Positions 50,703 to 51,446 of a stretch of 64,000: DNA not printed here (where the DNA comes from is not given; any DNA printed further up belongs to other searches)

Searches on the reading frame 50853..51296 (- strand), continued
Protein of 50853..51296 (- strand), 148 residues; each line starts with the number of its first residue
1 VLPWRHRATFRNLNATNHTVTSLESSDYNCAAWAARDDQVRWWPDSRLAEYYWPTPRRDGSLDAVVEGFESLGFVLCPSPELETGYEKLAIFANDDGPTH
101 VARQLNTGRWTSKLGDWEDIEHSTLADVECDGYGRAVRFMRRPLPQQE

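Call 74: search_protein_families(library=pfam, alignment_id=A5, max_evalue=0.00001)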
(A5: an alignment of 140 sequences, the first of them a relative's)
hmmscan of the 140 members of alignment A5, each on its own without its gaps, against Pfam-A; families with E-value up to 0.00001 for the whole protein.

A. member 1, L004:3090-3413:+ (108 aa): 0 families

B. families by the number of members that match (of 140 scanned): 179 families (the first 25 are shown)
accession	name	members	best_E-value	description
PF00223.24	PsaA_PsaB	6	0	Photosystem I psaA/psaB protein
PF01555.25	N6_N4_Mtase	4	3.5e-40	DNA methylase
PF13401.12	AAA_22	4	3.7e-10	AAA domain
PF00355.32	Rieske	3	1e-24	Rieske [2Fe-2S] domain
PF25174.1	Beta-prop_THOC3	2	8.3e-138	THOC3 beta-propeller domain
PF00400.38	WD40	2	3.1e-130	WD domain, G-beta repeat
PF25173.1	Beta-prop_WDR3_1st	2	1.7e-125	WDR3 first beta-propeller domain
PF25175.1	Beta-prop_WDR5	2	6.6e-121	WDR5 beta-propeller domain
PF24817.1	WD40_WDHD1_1st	2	1e-100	WDHD1 first WD40 domain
PF24814.1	WD40_Prp19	2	5.5e-98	Prp19 WD40 domain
PF25391.1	WD40_Gbeta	2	4.5e-97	G protein beta WD-40 repeat protein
PF25172.1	Beta-prop_WDR3_2nd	2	1.5e-91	WDR3 second beta-propeller domain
PF00291.31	PALP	2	1.9e-76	Pyridoxal-phosphate dependent enzyme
PF24807.1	WD40_CDC20-Fz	2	8.7e-72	CDC20/Fizzy WD40 domain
PF24805.1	EIF3I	2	9.4e-67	EIF3I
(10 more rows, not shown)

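Call 75: search_protein_families(library=padloc, alignment_id=A5, max_evalue=0.00001)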
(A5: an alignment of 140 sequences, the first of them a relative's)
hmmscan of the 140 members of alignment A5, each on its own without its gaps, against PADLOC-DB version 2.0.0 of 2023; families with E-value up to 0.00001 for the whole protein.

A. member 1, L004:3090-3413:+ (108 aa): 0 families

B. families by the number of members that match (of 140 scanned): 242 families (the first 25 are shown)
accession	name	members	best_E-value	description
PDLC03387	MTase_II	4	2.2e-33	Type II methyltransferase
PDLC03371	MTase_II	4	1.2e-31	Type II methyltransferase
PDLC03299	MTase_II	4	7.1e-29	Type II methyltransferase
PDLC03353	MTase_II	4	9.6e-25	Type II methyltransferase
PDLC03339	MTase_II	4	2.3e-21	Type II methyltransferase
PDLC03350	MTase_II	4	4.6e-19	Type II methyltransferase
PDLC03228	MTase_II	4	7.1e-16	Type II methyltransferase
PDLC03216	MTase_II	4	2.3e-14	Type II methyltransferase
PDLC03738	oMTase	4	3.9e-13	orphan methyltransferase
PDLC03636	MTase_III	3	3.2e-89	Type III methyltransferase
PDLC03354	MTase_II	3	8.2e-47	Type II methyltransferase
PDLC03638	MTase_III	3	1.4e-41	Type III methyltransferase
PDLC03300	MTase_II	3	7.7e-26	Type II methyltransferase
PDLC03238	MTase_II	3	1.3e-20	Type II methyltransferase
PDLC03265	MTase_II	3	2.2e-19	Type II methyltransferase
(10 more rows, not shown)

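Call 78: search_protein_families(library=ncbifam, proteins=[L014:3951-4718:+, L079:6733-7521:+, L021:6791-7531:+, L010:6707-7471:+, L042:6790-7500:+, L060:6591-7403:+], max_evalue=0.01)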
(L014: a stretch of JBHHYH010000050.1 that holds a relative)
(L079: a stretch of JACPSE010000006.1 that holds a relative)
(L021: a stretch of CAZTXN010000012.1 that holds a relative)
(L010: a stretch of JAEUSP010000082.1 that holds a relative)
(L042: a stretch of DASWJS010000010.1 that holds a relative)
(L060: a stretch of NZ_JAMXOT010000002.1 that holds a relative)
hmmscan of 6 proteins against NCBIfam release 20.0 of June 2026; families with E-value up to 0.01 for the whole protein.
L014:3951-4718:+ (256 aa): 1 family
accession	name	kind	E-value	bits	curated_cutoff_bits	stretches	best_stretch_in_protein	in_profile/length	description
TIGR04255.1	sporadTIGR04255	subfamily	6.9e-42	144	30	1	13-256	2-252/252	TIGR04255 family protein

L079:6733-7521:+ (263 aa): 1 family
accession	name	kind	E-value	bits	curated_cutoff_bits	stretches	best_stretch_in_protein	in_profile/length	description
TIGR04255.1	sporadTIGR04255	subfamily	1.8e-42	145.9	30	1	21-261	2-251/252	TIGR04255 family protein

L021:6791-7531:+ (247 aa): 1 family
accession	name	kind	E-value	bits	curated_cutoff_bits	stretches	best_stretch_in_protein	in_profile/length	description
TIGR04255.1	sporadTIGR04255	subfamily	5.3e-41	141.1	30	1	7-247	2-252/252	TIGR04255 family protein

L010:6707-7471:+ (255 aa): 0 families

L042:6790-7500:+ (237 aa): 0 families

L060:6591-7403:+ (271 aa): 0 families

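Call 81: search_dna_similar(query=window:50853-51296:-, collection=plasmids, mode=protein, max_rows=15)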
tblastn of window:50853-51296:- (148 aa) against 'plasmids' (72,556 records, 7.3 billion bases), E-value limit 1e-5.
No match.

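Call 82: search_dna_similar(query=window:50853-51296:-, collection=phages, mode=protein, max_rows=10)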
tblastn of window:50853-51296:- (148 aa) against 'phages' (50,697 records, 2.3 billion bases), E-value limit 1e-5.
No match.
